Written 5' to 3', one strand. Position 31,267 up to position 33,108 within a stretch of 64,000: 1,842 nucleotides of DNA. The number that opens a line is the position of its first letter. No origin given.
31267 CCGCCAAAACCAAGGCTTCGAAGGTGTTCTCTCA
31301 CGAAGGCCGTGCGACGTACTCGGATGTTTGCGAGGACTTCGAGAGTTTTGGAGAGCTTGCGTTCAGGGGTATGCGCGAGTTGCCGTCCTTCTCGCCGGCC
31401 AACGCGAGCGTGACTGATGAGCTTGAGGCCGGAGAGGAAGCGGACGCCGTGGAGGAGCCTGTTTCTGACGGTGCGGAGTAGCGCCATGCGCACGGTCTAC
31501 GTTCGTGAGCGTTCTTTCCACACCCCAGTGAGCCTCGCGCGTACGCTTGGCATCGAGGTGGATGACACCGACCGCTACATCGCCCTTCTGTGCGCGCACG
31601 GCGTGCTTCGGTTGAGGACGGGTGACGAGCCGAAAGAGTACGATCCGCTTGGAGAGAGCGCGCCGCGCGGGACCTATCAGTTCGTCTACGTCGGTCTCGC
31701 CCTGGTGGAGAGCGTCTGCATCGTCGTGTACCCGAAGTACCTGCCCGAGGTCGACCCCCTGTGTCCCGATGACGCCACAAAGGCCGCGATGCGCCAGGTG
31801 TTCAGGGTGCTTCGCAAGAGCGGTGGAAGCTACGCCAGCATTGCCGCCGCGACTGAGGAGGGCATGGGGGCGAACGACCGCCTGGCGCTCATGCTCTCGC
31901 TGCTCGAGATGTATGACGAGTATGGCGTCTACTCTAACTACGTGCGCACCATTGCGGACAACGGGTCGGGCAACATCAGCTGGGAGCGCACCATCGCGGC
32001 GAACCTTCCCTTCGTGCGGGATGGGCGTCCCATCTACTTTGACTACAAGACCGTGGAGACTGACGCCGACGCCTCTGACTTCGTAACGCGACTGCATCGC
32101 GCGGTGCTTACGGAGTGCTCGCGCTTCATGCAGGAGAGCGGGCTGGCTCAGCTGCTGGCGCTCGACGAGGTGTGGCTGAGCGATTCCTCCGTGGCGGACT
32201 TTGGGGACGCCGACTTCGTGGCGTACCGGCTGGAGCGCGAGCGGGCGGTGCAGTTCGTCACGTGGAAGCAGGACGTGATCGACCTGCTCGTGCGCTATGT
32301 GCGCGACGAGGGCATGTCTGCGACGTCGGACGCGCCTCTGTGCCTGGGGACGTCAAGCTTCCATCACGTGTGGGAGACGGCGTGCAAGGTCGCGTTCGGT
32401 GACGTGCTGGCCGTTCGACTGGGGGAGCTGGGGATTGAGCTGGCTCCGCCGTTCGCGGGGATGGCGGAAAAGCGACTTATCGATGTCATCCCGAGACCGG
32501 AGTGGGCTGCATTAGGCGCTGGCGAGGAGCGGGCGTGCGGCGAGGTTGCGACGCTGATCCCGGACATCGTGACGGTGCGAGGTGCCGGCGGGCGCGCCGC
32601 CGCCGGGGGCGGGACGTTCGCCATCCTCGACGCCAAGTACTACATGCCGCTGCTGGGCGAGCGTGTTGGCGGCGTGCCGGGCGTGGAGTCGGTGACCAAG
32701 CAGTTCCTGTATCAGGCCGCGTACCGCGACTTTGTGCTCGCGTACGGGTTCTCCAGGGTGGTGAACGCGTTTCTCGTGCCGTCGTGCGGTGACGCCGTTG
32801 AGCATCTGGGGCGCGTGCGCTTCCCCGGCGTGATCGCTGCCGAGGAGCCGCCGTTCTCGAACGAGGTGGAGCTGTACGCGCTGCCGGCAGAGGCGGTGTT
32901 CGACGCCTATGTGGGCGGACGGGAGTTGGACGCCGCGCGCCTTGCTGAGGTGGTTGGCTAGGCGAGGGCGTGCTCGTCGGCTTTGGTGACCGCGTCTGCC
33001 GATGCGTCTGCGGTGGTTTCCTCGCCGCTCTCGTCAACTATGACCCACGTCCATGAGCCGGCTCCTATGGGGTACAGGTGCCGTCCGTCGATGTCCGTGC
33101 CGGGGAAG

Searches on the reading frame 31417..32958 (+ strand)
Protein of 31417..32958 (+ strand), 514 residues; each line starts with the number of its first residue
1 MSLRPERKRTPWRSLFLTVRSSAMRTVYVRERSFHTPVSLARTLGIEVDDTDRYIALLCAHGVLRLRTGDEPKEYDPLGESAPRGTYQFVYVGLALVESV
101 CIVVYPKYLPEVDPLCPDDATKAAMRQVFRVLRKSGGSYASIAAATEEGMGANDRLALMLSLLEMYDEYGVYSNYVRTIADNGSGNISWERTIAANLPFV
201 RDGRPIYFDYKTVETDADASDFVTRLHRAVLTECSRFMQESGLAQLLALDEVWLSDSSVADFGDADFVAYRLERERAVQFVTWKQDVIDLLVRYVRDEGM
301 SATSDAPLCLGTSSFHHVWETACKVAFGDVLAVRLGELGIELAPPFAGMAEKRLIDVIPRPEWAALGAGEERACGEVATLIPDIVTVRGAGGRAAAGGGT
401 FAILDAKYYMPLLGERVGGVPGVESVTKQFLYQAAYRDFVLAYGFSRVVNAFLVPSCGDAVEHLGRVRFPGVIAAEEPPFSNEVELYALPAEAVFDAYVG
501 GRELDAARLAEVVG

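Call 10: search_protein_families(library=pfam, proteins=[window:31417-32958:+], max_evalue=0.001)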
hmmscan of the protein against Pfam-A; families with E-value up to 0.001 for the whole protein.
window:31417-32958:+ (514 aa): 1 family
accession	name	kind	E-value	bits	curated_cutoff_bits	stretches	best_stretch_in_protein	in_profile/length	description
PF09563.16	RE_LlaJI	-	2.8e-34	119.3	23.6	2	91-329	1-238/365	LlaJI restriction endonuclease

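Call 64: search_protein_families(library=padloc, proteins=[window:31417-32958:+], max_evalue=0.00001)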
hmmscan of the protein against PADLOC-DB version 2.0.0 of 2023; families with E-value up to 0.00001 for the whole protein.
window:31417-32958:+ (514 aa): 1 family
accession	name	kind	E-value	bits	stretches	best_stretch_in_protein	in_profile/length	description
PDLC03447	REase_II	-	4.4e-68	228.4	1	85-505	75-484/490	Type II restriction enzyme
